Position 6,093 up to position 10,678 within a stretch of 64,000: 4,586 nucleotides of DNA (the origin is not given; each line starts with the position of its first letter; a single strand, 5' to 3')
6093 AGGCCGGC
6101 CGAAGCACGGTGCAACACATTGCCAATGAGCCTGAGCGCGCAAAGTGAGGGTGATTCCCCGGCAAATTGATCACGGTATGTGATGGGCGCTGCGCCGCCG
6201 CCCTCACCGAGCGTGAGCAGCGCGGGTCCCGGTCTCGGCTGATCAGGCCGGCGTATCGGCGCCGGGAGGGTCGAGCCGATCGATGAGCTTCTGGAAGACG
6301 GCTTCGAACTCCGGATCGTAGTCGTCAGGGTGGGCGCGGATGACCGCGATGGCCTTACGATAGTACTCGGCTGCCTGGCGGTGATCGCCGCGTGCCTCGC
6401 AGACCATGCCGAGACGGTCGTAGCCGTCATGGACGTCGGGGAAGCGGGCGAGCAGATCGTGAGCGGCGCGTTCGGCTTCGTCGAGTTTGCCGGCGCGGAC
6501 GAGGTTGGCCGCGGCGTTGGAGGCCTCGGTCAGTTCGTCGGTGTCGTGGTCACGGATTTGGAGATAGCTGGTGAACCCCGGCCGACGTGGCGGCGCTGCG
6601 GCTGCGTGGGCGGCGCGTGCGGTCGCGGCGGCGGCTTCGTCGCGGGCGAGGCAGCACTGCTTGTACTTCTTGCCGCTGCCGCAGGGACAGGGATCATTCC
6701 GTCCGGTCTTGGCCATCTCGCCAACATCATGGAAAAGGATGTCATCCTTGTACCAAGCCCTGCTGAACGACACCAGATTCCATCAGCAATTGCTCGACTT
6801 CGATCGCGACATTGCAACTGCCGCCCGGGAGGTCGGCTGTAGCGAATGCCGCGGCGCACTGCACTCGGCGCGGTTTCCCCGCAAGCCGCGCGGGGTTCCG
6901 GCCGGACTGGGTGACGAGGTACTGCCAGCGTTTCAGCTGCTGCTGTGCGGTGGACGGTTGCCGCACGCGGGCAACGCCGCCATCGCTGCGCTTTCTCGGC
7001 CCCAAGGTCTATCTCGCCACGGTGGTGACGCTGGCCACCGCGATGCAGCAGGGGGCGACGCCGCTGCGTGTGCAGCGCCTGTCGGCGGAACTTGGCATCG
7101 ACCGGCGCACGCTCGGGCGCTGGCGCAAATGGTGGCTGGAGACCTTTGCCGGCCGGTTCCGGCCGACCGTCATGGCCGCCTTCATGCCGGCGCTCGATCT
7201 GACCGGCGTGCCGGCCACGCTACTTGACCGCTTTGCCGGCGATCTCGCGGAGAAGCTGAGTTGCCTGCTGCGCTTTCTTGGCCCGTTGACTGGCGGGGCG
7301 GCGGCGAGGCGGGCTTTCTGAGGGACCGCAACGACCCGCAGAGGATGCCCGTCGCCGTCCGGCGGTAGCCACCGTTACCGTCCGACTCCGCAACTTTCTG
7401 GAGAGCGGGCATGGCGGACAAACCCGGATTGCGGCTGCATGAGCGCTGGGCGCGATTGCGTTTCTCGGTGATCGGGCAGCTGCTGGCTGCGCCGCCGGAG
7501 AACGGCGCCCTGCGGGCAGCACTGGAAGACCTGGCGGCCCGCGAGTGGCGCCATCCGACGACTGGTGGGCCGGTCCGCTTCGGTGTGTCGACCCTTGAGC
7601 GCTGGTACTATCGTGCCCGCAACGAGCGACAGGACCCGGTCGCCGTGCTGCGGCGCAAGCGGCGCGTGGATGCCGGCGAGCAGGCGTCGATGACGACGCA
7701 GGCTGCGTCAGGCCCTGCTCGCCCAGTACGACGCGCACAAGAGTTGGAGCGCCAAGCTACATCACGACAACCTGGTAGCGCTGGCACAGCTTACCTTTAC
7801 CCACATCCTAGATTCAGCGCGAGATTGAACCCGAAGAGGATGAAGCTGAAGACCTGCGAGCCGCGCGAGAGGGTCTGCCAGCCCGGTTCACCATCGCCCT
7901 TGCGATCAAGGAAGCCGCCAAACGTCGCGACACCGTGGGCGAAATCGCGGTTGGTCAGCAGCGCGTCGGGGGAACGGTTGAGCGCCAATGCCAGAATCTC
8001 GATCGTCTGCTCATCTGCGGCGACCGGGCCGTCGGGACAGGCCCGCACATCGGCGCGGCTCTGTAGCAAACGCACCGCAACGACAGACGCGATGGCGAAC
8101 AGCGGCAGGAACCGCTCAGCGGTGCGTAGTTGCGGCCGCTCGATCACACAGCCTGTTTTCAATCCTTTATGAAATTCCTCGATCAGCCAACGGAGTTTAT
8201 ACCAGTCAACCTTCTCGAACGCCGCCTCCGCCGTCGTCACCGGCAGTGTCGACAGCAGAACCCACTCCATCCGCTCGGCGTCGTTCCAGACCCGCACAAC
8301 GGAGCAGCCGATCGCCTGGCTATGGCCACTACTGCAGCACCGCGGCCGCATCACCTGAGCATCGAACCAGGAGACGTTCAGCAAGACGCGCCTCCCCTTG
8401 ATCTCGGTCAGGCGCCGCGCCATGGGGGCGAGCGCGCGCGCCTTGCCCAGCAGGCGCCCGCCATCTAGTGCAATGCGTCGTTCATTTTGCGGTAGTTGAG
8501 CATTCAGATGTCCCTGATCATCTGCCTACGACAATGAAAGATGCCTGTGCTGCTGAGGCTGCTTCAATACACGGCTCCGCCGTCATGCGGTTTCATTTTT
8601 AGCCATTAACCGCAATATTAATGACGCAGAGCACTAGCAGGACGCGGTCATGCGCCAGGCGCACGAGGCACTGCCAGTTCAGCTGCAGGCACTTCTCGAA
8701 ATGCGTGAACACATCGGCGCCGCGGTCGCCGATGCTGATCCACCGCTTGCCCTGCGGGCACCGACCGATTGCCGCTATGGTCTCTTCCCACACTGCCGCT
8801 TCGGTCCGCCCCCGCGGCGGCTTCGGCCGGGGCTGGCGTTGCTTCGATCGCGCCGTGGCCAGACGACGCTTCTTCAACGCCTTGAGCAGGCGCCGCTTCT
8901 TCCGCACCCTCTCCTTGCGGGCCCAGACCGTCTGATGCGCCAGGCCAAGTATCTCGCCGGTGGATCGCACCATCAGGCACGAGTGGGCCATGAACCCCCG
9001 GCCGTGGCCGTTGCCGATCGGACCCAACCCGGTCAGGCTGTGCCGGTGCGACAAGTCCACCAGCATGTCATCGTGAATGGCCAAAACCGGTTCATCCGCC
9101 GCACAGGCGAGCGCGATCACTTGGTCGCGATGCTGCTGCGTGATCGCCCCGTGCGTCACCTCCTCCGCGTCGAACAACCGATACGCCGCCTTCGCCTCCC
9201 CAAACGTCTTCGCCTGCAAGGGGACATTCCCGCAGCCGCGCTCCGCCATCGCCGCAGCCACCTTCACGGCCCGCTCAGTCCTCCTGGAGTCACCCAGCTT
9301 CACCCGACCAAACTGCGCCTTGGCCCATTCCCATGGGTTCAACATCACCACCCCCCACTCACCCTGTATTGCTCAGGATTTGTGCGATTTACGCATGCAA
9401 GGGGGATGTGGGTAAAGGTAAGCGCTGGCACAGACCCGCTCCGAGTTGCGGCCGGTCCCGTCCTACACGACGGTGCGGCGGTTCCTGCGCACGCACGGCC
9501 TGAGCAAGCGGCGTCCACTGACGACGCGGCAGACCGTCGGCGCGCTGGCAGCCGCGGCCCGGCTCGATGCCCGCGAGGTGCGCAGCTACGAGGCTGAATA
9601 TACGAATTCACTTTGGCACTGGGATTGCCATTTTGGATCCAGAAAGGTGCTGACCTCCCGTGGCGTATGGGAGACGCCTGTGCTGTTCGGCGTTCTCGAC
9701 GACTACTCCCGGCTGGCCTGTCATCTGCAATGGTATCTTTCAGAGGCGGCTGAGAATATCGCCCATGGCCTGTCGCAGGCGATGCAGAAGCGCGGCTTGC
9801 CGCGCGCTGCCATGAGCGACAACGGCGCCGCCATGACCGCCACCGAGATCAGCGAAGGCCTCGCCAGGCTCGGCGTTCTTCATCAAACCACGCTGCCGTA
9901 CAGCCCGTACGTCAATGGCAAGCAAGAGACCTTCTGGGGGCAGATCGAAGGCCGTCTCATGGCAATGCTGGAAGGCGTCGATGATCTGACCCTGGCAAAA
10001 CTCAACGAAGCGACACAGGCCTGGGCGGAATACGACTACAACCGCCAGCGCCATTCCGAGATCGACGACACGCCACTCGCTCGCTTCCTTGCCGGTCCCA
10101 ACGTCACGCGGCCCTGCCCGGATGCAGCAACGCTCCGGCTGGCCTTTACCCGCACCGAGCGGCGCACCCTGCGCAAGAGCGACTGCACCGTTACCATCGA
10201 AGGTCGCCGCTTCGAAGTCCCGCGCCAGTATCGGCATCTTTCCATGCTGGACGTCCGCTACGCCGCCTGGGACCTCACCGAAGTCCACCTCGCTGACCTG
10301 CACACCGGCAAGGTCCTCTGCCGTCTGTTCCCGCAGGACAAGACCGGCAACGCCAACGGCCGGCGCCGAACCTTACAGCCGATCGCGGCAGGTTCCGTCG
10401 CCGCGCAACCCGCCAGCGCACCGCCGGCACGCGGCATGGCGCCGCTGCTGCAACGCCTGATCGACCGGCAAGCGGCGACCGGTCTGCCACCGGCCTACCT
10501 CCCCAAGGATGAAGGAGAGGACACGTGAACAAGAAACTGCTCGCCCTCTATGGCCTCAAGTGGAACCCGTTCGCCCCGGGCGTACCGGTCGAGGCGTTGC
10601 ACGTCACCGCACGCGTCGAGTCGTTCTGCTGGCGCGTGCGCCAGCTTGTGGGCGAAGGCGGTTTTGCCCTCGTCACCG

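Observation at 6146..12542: Candidate transposon encoding its own helicase: Cys-rich protein + DDE transposase + ExeA-like ATPase + AAA_25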

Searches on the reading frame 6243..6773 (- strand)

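Call 3: search_protein_families(library=pfam, proteins=[window:6243-6773:-], max_evalue=0.01)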
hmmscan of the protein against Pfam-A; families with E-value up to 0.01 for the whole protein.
window:6243-6773:- (176 aa): 11 families
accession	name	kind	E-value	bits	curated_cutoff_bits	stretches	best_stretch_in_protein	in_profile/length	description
PF02810.21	SEC-C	-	3.2e-11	43.3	20.4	1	25-42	1-18/19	SEC-C motif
PF13432.12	TPR_16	-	1e-06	29.5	32.7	1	90-151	6-64/65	Tetratricopeptide repeat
PF13428.12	TPR_14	-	4.6e-06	27.2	23.5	1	117-153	3-36/44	Tetratricopeptide repeat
PF07719.23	TPR_2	-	5.7e-05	23.4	27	1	116-143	2-29/34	Tetratricopeptide repeat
PF13424.12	TPR_12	-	6.2e-05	23.5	30.1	1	85-146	7-76/77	Tetratricopeptide repeat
PF00515.34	TPR_1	-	6.7e-05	23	27.8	1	120-143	6-29/34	Tetratricopeptide repeat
PF25063.1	ARM_TT21_C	-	0.00031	21.1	35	1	71-143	84-157/209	Tetratricopeptide repeat protein 21 C-terminal ARM domain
PF13176.12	TPR_7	-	0.0004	20.7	27.9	1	119-144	3-30/36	Tetratricopeptide repeat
PF13181.12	TPR_8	-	0.00044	20.6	25.7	1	117-144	3-30/34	Tetratricopeptide repeat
PF13174.12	TPR_6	-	0.0015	19.5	26.3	0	120-142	5-27/33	Tetratricopeptide repeat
PF13374.12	TPR_10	-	0.0045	17.4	27.5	0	118-147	5-34/42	Tetratricopeptide repeat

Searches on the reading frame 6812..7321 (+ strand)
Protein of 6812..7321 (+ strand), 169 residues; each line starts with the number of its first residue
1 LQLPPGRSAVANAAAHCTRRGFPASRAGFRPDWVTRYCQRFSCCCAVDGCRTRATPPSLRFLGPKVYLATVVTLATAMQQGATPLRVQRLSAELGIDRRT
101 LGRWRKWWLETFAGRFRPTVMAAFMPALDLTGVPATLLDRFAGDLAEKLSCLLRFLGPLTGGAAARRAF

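Call 3: search_protein_families(library=pfam, proteins=[window:6812-7321:+], max_evalue=0.01)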
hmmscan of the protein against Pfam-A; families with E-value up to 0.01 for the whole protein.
window:6812-7321:+ (169 aa): 2 families
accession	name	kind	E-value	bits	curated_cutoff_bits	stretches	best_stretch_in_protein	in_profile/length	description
PF13384.12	HTH_23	-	0.00035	20.7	24.6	1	86-110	19-43/50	Homeodomain-like domain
PF13518.12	HTH_28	-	0.0055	17.2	25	0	86-110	16-38/52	Helix-turn-helix domain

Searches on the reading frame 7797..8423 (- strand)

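Call 3: search_protein_families(library=pfam, proteins=[window:7797-8423:-], max_evalue=0.01)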
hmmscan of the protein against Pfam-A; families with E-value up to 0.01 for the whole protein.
window:7797-8423:- (208 aa): 2 families
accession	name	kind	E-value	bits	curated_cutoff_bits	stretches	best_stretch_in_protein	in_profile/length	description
PF02281.22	Dimer_Tnp_Tn5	-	9.1e-05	23.2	26.7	1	163-196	53-86/99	Transposase Tn5 dimerisation domain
PF01609.27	DDE_Tnp_1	-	0.0089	16.2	23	0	61-105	143-187/200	Transposase DDE domain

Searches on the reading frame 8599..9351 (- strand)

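Call 3: search_protein_families(library=pfam, proteins=[window:8599-9351:-], max_evalue=0.01)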
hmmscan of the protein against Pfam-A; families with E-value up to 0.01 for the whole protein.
window:8599-9351:- (250 aa): 1 family
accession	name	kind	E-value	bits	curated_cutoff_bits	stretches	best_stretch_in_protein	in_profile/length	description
PF14706.11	Tnp_DNA_bind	-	1e-11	44.8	24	1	8-65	1-58/58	Transposase DNA-binding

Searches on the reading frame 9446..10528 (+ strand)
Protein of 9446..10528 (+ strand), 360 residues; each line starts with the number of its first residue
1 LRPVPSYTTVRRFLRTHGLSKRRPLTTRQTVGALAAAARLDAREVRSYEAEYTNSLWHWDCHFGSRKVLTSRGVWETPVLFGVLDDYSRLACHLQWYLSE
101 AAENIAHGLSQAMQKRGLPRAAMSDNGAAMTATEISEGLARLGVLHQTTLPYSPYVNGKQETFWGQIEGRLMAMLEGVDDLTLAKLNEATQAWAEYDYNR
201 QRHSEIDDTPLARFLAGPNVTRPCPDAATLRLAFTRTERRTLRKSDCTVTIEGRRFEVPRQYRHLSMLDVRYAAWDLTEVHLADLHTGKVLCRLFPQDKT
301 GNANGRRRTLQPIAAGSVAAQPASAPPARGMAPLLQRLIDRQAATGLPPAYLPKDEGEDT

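Call 3: search_protein_families(library=pfam, proteins=[window:9446-10528:+], max_evalue=0.01)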
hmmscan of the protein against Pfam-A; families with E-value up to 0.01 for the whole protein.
window:9446-10528:+ (360 aa): 4 families
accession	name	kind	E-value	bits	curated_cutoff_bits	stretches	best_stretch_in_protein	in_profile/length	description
PF00665.32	rve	-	2.3e-09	37.9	32.6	1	54-154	5-102/102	Integrase core domain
PF24764.1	rva_4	-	4.3e-06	27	26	1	48-132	2-78/194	Integrase core domain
PF13683.12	rve_3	-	0.00023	21.3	26.5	1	143-205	2-61/67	Integrase core domain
PF01498.24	HTH_Tnp_Tc3_2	-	0.0057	17.3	31.5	0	5-26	30-51/72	Transposase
